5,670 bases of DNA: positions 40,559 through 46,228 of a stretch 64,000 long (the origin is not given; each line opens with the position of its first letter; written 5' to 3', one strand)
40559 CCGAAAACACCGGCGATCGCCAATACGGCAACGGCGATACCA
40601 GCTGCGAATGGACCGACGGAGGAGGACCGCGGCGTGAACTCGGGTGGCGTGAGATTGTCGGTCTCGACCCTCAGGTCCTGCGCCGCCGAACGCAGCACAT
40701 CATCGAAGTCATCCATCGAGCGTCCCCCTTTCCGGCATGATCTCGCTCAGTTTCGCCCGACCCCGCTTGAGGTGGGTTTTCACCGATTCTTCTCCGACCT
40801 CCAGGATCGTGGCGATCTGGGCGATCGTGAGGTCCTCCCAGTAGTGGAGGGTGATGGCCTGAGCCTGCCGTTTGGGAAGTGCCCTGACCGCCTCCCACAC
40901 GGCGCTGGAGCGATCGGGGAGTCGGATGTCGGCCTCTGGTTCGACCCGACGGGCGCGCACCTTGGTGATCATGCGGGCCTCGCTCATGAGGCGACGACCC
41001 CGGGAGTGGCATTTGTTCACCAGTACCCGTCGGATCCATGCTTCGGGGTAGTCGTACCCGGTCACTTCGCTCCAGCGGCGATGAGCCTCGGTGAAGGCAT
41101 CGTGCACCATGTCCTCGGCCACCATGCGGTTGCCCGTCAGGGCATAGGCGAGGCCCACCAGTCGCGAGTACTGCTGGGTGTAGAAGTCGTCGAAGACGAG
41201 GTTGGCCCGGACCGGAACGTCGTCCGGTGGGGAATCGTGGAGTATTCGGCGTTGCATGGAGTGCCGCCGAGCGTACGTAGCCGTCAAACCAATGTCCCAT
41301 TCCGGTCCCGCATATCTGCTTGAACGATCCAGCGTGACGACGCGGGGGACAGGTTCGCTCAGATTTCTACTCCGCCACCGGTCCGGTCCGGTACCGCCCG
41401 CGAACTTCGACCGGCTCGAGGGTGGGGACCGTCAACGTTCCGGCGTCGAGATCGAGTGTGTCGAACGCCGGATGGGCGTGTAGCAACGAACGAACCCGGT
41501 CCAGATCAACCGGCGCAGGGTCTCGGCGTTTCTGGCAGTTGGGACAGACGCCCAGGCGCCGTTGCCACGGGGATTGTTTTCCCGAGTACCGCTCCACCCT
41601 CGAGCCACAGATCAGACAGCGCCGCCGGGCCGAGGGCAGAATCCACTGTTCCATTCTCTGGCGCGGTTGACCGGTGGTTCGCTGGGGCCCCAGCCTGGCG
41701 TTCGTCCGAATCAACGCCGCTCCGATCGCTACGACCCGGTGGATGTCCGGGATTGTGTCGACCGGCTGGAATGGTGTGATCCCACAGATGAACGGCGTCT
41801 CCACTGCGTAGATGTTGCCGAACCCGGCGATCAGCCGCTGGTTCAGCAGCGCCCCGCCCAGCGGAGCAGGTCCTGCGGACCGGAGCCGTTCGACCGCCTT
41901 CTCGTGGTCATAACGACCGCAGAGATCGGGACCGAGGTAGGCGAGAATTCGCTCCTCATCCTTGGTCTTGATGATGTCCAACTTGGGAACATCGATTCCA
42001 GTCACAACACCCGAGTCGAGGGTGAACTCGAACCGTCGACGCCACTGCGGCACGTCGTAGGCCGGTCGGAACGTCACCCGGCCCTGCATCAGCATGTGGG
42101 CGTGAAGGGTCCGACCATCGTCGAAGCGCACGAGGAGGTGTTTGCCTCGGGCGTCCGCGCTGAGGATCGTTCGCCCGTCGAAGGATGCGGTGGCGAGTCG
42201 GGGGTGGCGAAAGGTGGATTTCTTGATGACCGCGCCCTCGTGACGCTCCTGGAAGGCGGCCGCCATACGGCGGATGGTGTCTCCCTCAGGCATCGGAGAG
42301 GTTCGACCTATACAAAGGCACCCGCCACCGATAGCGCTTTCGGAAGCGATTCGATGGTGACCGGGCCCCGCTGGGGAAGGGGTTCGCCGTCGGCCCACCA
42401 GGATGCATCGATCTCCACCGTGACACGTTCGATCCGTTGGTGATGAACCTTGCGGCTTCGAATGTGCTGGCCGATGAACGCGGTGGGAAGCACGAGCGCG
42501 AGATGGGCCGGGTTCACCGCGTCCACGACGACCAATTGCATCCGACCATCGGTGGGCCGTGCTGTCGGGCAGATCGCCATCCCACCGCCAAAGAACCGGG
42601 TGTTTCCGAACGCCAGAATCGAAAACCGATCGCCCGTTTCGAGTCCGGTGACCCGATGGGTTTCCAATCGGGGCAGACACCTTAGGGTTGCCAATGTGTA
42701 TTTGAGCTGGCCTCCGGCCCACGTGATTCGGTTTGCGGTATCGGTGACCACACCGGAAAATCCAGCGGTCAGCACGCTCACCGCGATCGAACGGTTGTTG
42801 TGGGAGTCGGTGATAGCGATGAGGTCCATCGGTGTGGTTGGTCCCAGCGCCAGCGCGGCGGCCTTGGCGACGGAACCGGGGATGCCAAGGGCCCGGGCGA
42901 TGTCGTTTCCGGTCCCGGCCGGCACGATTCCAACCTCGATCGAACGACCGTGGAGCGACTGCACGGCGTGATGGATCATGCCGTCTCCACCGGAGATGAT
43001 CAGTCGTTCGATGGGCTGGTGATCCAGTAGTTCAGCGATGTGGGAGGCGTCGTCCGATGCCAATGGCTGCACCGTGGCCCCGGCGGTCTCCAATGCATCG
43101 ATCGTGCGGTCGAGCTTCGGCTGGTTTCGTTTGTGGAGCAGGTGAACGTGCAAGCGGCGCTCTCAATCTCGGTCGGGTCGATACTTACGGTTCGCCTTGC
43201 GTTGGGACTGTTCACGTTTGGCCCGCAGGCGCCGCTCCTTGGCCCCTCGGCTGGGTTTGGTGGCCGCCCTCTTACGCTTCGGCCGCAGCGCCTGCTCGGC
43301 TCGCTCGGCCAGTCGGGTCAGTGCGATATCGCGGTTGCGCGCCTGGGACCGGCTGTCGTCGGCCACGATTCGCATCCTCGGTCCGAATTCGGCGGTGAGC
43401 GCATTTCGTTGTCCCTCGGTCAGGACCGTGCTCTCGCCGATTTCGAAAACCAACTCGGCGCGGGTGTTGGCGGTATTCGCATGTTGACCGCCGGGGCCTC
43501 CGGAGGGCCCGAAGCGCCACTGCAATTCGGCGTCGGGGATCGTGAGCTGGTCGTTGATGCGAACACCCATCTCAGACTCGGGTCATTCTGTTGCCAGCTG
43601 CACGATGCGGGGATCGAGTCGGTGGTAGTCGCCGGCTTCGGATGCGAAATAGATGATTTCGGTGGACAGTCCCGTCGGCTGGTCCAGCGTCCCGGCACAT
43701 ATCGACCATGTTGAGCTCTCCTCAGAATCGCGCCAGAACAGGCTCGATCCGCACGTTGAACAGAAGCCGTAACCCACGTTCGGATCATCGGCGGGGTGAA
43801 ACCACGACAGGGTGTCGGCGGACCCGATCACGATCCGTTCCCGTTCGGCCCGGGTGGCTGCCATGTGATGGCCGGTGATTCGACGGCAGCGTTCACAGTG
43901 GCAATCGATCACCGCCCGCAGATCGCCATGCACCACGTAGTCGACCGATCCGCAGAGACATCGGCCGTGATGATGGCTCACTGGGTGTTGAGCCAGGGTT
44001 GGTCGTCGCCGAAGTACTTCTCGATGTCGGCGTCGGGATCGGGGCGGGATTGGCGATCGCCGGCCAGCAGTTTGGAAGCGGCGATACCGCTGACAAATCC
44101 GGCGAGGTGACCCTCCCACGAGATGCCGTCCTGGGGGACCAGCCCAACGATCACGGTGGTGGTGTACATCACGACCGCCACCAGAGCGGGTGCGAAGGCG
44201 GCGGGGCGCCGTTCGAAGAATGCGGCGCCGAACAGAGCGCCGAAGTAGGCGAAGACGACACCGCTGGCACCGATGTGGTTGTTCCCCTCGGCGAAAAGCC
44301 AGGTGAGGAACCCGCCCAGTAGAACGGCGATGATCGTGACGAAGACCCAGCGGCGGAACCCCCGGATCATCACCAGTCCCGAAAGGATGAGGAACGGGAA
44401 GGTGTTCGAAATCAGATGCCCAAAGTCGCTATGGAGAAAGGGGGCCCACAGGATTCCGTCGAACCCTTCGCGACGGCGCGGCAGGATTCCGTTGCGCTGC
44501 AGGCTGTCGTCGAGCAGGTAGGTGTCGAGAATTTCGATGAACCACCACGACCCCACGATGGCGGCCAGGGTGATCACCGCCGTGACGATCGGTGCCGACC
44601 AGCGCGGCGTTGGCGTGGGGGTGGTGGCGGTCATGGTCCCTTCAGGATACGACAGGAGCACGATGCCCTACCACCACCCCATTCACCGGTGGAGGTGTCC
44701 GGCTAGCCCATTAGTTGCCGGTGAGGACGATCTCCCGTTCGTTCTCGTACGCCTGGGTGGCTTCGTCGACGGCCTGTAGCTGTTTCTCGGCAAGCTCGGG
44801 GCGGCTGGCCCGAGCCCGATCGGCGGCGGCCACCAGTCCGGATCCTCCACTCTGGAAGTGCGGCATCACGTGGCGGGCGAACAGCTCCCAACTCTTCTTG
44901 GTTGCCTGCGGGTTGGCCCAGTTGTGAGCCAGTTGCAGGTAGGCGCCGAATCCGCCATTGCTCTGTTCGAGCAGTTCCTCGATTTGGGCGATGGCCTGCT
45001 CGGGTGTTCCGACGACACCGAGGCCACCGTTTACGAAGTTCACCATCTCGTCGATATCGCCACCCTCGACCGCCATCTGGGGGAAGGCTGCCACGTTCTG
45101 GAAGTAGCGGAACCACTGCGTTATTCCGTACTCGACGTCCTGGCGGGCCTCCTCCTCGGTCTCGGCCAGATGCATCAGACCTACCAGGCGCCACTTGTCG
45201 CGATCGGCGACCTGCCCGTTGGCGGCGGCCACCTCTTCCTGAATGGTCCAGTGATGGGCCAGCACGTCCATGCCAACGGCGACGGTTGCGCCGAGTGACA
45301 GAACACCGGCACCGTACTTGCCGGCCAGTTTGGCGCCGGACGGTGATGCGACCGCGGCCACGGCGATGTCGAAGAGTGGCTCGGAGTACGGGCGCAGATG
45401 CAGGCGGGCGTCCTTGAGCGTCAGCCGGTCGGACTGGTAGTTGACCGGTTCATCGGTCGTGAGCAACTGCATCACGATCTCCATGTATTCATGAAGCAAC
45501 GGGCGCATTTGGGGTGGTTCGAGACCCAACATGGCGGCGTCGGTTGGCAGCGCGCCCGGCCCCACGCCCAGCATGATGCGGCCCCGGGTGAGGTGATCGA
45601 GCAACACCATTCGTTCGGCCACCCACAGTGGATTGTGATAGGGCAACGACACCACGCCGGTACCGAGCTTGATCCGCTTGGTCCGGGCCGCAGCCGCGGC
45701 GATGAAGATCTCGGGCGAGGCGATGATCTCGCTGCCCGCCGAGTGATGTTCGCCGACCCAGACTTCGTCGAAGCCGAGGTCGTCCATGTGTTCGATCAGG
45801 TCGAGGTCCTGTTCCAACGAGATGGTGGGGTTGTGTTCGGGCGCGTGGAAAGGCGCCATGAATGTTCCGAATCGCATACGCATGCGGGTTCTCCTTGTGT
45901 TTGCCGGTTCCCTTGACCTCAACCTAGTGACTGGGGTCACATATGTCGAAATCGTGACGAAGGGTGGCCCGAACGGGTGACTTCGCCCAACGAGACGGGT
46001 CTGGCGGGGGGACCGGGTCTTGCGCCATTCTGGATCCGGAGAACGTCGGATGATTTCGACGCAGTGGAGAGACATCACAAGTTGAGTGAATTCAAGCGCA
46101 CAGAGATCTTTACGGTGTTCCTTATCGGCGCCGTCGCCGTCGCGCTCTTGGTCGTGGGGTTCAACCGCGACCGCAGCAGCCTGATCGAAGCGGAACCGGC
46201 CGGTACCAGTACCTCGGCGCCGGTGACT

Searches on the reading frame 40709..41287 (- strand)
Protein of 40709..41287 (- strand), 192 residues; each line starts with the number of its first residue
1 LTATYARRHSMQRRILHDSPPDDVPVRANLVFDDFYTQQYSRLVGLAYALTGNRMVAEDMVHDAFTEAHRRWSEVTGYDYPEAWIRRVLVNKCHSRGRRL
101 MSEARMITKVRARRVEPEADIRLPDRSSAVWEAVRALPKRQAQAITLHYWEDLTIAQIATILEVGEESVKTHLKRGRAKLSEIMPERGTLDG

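Call 63: search_protein_families(library=pfam, proteins=[window:40709-41287:-])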
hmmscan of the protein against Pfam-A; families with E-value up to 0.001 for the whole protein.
window:40709-41287:- (192 aa): 4 families
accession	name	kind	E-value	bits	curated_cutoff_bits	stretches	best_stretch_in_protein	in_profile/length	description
PF08281.18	Sigma70_r4_2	-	1.3e-16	60.4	25.7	1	129-180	3-54/54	Sigma-70, region 4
PF04545.22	Sigma70_r4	-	6.7e-11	42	24.1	1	135-181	3-49/50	Sigma-70, region 4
PF04542.20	Sigma70_r2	-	6.1e-08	32.8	24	1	36-99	2-67/71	Sigma-70 region 2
PF04297.20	UPF0122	-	0.0003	21.4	22.7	1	137-181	18-62/101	Putative helix-turn-helix protein, YlxM / p13 like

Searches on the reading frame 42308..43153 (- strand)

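Call 63: search_protein_families(library=pfam, proteins=[window:42308-43153:-])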
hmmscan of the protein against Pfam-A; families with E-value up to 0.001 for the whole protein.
window:42308-43153:- (281 aa): 2 families
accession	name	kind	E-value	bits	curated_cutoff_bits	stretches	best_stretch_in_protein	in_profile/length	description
PF19279.4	YegS_C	-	4e-29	101.8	27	1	127-277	2-157/158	YegS C-terminal NAD kinase beta sandwich-like domain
PF00781.29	DAGK_cat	-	3.5e-19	69.1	23.6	1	14-112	19-123/125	Diacylglycerol kinase catalytic domain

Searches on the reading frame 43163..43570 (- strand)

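Call 63: search_protein_families(library=pfam, proteins=[window:43163-43570:-])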
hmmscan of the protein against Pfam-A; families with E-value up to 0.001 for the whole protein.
window:43163-43570:- (135 aa): 1 family
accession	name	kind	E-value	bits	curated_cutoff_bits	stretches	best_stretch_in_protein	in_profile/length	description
PF00472.26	RF-1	-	1.5e-14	54.4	35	1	8-128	4-116/116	RF-1 domain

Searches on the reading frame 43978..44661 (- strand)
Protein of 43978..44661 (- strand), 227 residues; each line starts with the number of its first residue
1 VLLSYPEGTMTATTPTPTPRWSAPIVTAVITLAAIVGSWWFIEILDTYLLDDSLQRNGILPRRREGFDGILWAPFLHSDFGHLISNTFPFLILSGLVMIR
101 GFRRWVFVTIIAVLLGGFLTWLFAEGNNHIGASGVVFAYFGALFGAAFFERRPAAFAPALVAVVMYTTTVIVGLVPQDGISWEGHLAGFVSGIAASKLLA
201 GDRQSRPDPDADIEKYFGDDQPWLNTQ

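Call 63: search_protein_families(library=pfam, proteins=[window:43978-44661:-])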
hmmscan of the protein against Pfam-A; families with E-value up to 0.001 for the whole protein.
window:43978-44661:- (227 aa): 1 family
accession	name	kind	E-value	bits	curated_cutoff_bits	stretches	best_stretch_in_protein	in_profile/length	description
PF01694.28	Rhomboid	-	2.5e-21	76.8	22.6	1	70-199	7-140/143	Rhomboid domain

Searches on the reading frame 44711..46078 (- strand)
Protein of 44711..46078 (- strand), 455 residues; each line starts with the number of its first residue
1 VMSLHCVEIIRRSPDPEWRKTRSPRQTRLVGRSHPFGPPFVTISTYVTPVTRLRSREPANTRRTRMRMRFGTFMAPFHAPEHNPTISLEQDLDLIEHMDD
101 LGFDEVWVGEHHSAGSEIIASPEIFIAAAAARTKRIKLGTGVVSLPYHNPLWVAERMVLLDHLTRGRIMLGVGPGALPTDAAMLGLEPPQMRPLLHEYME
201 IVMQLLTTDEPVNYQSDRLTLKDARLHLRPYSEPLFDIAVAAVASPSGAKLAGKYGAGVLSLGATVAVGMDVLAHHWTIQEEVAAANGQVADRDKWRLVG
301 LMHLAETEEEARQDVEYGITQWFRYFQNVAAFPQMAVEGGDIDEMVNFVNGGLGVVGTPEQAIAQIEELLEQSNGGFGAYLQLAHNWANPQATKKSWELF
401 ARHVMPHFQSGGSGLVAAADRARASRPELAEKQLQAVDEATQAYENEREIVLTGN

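Call 63: search_protein_families(library=pfam, proteins=[window:44711-46078:-])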
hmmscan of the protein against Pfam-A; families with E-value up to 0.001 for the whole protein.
window:44711-46078:- (455 aa): 1 family
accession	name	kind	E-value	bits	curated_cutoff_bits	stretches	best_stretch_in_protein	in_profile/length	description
PF00296.26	Bac_luciferase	-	1.8e-48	166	27.9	1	68-371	1-308/314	Luciferase-like monooxygenase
